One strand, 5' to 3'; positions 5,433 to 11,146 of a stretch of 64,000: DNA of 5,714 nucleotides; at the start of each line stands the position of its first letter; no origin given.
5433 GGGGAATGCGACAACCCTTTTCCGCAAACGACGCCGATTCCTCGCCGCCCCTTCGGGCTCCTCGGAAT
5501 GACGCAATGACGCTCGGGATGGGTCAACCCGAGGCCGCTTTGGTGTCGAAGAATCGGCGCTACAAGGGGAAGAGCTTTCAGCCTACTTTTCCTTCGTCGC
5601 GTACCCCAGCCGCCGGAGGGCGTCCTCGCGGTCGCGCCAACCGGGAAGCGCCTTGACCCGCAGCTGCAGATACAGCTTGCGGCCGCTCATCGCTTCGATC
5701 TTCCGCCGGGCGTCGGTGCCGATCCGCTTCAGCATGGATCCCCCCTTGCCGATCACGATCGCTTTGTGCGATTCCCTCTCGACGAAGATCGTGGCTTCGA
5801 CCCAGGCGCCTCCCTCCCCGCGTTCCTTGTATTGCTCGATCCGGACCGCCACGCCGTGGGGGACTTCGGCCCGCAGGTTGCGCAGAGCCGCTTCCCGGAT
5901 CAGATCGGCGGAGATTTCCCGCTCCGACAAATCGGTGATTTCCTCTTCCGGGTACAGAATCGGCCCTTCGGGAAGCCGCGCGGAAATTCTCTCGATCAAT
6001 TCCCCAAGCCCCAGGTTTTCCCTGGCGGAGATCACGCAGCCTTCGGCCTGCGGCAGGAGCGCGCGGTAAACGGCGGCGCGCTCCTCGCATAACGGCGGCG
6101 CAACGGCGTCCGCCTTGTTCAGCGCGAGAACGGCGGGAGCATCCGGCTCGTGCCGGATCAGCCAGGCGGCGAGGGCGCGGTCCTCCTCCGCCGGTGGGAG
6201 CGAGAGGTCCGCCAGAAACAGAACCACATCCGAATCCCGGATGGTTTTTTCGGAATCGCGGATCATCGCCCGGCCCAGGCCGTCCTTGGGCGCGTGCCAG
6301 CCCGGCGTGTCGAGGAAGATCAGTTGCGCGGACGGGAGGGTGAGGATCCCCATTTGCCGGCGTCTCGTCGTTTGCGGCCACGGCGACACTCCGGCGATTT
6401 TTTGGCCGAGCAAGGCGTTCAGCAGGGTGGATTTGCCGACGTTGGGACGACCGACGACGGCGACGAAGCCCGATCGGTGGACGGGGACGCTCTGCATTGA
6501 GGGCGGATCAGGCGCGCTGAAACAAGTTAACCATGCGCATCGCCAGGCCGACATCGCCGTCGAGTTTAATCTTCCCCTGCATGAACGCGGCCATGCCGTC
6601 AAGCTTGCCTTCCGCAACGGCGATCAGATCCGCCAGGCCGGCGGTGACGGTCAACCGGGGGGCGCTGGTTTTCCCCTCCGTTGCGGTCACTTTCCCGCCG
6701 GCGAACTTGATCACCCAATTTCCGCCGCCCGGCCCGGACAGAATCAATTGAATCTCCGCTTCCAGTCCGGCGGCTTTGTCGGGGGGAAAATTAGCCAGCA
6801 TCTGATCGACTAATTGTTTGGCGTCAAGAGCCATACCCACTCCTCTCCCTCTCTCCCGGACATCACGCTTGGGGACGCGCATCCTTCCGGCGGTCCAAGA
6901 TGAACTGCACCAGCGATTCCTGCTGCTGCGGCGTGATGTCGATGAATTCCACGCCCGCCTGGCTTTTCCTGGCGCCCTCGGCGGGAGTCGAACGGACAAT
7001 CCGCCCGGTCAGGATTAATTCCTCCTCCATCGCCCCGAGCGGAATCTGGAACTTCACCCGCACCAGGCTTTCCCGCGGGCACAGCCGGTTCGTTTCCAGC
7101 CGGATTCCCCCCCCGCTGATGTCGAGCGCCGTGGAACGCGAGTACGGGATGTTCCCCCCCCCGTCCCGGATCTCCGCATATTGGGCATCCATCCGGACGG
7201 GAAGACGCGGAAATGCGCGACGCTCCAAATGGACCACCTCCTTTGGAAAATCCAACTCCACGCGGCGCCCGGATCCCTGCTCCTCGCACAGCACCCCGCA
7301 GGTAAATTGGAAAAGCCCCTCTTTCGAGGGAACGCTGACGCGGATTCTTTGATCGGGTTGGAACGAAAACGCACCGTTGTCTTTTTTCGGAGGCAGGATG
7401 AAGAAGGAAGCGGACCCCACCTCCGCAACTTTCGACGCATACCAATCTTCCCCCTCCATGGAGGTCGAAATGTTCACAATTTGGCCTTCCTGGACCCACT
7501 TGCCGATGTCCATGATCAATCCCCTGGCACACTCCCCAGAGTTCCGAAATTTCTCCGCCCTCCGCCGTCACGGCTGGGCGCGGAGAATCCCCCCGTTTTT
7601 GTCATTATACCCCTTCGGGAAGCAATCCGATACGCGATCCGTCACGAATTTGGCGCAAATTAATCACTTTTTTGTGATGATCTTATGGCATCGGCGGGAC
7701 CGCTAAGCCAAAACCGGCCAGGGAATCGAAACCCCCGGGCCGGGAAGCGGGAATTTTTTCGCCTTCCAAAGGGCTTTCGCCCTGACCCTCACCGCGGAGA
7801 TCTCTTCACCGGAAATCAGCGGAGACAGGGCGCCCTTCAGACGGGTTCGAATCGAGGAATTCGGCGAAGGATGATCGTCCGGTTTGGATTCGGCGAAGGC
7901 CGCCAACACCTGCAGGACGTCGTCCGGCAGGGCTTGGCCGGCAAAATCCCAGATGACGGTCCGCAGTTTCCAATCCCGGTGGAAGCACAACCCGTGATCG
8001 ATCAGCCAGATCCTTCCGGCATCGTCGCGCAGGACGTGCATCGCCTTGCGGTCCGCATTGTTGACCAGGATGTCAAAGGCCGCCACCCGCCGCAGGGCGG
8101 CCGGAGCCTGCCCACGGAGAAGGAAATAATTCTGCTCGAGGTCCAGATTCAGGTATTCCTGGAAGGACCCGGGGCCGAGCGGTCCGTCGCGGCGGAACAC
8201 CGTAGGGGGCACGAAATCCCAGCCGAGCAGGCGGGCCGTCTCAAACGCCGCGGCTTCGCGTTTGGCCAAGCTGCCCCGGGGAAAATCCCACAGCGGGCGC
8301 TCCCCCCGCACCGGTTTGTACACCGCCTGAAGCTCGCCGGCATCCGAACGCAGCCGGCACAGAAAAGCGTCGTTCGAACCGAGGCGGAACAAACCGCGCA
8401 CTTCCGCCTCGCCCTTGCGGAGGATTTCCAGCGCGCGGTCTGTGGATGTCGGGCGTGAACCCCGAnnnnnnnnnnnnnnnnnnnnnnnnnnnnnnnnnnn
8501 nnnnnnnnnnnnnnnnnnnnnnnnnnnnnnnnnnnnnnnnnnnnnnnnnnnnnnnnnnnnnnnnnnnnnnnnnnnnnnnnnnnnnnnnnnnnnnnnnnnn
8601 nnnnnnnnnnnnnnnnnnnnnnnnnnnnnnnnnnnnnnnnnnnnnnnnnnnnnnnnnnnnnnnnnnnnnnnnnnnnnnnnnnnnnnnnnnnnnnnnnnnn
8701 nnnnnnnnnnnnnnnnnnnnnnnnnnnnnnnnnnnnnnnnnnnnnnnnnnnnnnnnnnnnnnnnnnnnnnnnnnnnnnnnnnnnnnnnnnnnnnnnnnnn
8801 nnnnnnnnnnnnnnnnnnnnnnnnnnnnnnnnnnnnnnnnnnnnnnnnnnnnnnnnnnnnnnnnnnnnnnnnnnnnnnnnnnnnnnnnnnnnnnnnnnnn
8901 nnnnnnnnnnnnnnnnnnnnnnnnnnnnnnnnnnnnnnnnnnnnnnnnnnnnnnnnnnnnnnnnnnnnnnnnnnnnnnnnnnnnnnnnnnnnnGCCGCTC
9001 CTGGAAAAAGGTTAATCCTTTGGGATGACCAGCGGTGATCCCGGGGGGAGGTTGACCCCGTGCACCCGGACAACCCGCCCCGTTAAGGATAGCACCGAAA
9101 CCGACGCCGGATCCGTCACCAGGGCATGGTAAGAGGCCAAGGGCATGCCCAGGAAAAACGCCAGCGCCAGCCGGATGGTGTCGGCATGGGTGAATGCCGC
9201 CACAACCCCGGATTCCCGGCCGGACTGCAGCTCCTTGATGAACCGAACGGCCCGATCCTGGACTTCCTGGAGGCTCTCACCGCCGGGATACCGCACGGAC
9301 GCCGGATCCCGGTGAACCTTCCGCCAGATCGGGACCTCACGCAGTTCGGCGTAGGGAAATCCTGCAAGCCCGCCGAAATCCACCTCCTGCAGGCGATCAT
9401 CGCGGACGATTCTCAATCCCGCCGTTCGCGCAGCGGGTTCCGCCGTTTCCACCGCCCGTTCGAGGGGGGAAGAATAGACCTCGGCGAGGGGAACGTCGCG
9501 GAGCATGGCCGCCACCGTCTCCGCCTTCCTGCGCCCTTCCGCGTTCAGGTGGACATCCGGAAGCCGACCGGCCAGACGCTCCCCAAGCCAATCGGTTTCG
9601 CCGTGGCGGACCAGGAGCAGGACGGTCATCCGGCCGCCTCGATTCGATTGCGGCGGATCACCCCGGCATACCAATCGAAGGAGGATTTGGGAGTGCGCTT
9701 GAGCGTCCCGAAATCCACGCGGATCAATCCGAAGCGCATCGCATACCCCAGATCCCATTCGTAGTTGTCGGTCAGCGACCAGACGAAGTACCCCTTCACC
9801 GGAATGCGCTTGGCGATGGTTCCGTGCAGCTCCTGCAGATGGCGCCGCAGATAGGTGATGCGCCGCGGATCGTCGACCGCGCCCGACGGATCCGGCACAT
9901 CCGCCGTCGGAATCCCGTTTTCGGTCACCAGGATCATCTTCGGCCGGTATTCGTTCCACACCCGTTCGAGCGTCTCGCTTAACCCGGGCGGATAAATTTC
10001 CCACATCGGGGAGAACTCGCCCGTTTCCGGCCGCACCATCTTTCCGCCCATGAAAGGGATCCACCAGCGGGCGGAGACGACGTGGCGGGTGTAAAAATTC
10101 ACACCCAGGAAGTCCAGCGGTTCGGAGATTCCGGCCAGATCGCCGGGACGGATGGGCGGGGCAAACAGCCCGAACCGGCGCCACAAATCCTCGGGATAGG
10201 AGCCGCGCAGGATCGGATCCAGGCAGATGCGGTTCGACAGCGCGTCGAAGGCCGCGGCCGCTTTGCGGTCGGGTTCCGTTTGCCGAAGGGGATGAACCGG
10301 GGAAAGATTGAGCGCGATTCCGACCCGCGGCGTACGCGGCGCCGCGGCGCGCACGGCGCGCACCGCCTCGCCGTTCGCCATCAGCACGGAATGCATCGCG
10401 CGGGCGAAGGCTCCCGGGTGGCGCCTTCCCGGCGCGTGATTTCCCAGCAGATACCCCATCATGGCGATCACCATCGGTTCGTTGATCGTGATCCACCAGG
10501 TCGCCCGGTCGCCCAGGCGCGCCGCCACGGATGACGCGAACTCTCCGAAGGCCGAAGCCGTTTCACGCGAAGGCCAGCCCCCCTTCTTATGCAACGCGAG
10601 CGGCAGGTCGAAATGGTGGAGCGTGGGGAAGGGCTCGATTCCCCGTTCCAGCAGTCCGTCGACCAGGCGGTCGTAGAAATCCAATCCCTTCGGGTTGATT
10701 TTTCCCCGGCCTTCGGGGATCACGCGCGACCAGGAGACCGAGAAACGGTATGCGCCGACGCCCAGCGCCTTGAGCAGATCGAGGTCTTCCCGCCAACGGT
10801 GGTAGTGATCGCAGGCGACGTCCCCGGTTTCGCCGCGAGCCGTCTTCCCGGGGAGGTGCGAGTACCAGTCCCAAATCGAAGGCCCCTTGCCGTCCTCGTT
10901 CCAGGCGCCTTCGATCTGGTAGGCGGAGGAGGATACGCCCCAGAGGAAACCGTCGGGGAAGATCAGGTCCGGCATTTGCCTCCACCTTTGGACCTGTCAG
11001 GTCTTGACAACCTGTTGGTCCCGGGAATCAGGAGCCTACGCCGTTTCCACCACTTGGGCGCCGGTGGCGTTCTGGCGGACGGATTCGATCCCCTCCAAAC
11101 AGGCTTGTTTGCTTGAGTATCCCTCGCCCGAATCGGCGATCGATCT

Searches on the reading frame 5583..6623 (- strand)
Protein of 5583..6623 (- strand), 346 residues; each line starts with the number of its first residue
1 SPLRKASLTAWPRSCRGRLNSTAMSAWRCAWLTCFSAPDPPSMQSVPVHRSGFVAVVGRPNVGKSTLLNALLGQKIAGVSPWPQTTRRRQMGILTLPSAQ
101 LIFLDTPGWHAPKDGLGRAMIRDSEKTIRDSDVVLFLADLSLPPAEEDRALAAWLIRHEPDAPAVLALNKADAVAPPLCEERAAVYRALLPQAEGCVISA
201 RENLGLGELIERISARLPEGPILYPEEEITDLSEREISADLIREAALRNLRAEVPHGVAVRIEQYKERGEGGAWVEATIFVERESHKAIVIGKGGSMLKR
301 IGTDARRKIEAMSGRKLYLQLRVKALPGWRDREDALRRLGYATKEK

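Call 10: search_protein_families(library=pfam, proteins=[window:5583-6623:-], max_evalue=0.001)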
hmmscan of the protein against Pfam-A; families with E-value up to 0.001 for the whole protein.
window:5583-6623:- (346 aa): 5 families
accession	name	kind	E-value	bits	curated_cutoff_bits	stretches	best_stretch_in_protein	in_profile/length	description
PF01926.29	MMR_HSR1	-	6.1e-25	88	21.9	1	54-170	2-113/113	50S ribosome-binding GTPase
PF07650.23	KH_2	-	3.1e-17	62.6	22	1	253-329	1-77/78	KH domain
PF02421.24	FeoB_N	-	1.9e-10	40.9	27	1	54-175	3-119/156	Ferrous iron transport protein B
PF00350.29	Dynamin_N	-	9.7e-09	35.9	27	1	54-87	1-34/168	Dynamin family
PF03193.22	RsgA_GTPase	-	1e-05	25.9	30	0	51-110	106-169/174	RsgA GTPase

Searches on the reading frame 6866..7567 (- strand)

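Call 55: search_protein_families(library=pfam, proteins=[window:6866-7567:-], max_evalue=0.0001)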
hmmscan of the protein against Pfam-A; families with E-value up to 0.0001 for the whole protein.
window:6866-7567:- (234 aa): 2 families
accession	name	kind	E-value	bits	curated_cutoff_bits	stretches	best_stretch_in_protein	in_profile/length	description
PF07238.19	PilZ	-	9.2e-15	55.3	22.5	1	115-224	1-101/102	PilZ domain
PF12945.12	PilZNR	-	9.8e-06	26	23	1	28-93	3-70/85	Flagellar protein YcgR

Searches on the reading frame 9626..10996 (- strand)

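Call 10: search_protein_families(library=pfam, proteins=[window:9626-10996:-], max_evalue=0.001)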
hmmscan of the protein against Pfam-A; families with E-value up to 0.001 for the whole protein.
window:9626-10996:- (456 aa): 1 family
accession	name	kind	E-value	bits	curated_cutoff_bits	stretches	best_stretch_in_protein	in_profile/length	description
PF00232.24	Glyco_hydro_1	-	4e-148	494.1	22.6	1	12-451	4-452/453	Glycosyl hydrolase family 1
